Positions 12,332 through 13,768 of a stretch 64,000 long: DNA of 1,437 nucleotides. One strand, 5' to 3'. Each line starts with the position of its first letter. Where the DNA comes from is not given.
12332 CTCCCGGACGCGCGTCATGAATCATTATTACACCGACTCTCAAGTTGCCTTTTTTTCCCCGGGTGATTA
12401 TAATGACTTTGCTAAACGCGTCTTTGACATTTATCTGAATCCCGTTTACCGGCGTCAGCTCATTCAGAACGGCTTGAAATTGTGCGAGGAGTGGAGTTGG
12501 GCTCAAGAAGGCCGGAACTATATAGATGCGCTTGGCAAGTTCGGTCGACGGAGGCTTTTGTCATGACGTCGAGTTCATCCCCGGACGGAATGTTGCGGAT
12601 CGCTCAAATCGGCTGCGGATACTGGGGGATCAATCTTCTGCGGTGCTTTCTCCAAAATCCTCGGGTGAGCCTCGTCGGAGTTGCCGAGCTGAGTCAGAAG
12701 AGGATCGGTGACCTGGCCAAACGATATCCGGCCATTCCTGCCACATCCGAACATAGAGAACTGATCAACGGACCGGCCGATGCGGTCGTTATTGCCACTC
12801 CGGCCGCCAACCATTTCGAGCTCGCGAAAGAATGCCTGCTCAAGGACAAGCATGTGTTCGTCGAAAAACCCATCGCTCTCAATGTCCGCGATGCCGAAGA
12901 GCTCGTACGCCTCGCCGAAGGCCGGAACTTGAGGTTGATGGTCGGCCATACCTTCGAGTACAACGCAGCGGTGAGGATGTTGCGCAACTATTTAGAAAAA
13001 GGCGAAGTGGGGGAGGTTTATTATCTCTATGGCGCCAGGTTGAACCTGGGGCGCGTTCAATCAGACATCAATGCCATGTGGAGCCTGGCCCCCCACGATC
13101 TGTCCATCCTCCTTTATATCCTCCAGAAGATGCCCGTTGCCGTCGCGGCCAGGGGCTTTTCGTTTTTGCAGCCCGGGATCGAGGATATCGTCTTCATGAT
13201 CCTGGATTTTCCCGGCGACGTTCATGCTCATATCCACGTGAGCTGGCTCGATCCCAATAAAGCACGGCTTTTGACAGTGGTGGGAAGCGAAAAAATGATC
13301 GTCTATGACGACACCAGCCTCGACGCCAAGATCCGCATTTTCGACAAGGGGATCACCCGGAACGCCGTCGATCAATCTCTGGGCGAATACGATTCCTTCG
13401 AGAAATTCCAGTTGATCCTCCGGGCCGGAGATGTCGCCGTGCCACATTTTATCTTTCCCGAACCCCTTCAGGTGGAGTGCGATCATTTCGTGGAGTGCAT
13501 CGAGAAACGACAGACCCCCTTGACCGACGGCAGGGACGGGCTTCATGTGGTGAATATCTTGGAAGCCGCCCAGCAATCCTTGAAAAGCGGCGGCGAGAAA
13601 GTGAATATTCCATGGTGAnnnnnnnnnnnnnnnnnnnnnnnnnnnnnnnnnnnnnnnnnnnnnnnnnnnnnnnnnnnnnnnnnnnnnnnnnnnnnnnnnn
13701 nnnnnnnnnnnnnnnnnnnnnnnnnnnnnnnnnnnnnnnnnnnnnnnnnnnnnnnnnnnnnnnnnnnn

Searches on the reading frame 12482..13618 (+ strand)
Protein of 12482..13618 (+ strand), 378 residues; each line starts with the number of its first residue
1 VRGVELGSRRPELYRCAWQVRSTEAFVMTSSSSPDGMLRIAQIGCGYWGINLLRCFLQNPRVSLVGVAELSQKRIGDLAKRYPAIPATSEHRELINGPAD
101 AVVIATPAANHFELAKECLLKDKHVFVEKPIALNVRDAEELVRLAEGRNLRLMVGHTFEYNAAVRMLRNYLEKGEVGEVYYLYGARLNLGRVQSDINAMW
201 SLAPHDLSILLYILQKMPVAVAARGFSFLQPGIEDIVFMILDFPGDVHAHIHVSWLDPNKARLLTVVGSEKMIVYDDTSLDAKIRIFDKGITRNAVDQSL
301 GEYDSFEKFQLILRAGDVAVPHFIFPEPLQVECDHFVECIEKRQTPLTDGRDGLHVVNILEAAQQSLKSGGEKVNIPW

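Call 46: search_protein_families(library=pfam, proteins=[window:12482-13618:+], max_evalue=0.00001)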
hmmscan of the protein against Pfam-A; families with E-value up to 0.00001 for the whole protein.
window:12482-13618:+ (378 aa): 3 families
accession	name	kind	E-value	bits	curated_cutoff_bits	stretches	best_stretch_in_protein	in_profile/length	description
PF01408.29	GFO_IDH_MocA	-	2e-24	87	24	1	38-156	1-120/120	Oxidoreductase family, NAD-binding Rossmann fold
PF22725.1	GFO_IDH_MocA_C3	-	1.1e-12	48.5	27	1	165-273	2-123/124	GFO/IDH/MocA C-terminal domain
PF02894.22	GFO_IDH_MocA_C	-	1.1e-09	38.9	22.9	1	201-375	45-217/218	Oxidoreductase family, C-terminal alpha/beta domain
